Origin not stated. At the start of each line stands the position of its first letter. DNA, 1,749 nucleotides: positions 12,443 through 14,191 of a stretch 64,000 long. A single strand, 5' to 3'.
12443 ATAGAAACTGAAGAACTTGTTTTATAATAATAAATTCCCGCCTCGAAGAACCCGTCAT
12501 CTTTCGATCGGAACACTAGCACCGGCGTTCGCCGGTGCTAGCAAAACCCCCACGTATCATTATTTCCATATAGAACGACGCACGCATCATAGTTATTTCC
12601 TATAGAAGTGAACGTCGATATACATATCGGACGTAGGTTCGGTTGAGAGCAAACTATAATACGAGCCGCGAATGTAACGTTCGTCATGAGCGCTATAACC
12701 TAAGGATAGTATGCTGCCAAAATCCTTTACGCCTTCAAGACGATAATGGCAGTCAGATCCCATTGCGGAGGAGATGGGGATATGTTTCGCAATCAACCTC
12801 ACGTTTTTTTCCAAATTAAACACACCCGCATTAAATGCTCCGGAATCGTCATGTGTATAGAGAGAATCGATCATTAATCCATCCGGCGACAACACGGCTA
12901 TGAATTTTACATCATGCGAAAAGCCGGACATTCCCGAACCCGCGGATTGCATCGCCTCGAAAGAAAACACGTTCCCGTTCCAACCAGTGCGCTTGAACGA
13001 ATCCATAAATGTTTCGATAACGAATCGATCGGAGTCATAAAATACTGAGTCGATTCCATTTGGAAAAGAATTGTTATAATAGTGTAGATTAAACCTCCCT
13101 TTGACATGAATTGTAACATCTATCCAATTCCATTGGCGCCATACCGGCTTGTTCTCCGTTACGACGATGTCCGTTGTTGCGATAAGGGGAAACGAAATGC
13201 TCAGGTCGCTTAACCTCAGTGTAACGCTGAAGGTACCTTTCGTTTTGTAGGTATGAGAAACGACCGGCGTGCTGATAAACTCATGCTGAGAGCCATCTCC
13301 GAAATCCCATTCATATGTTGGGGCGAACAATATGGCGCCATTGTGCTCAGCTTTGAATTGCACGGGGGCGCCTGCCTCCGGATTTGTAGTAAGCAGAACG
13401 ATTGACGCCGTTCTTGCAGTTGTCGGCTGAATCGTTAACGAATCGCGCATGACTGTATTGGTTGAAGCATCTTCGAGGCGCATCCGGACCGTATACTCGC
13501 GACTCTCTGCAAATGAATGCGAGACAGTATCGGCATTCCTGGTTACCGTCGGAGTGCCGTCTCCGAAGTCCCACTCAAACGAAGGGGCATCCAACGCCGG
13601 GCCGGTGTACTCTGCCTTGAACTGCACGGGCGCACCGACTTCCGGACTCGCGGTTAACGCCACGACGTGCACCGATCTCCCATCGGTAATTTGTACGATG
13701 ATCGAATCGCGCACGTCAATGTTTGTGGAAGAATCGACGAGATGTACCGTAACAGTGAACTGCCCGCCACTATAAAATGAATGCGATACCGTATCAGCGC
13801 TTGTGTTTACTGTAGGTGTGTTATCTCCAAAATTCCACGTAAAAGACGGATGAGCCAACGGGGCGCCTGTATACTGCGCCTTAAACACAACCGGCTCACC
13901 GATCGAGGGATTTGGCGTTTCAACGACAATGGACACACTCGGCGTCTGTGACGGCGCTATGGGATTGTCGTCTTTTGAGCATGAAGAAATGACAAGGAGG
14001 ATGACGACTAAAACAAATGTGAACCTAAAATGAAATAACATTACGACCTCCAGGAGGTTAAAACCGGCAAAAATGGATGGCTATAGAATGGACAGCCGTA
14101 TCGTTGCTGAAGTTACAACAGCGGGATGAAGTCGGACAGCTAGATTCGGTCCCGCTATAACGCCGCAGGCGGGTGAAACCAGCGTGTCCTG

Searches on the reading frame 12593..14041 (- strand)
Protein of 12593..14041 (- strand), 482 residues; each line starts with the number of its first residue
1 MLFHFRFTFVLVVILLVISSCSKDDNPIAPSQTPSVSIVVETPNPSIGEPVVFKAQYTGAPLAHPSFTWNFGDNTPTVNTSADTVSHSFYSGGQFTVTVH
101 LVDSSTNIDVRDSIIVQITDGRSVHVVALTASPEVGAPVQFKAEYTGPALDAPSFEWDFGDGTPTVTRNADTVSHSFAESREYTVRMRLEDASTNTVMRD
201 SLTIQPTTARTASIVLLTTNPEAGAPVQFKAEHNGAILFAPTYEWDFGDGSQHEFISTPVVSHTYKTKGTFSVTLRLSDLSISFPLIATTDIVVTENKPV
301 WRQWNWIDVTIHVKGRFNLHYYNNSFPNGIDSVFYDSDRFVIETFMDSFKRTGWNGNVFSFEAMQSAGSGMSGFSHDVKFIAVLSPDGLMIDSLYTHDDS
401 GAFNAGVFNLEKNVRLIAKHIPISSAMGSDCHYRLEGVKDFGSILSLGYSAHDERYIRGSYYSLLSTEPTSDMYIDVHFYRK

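Call 13: search_protein_families(library=pfam, proteins=[window:12593-14041:-], max_evalue=0.00001)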
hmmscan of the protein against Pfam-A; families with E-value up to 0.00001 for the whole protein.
window:12593-14041:- (482 aa): 2 families
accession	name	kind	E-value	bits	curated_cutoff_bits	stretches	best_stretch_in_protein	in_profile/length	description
PF00801.26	PKD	-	1.6e-31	108.5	23.5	3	222-279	12-67/80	PKD domain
PF18911.6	PKD_4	-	6.5e-30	103.5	27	3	220-279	13-70/85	PKD domain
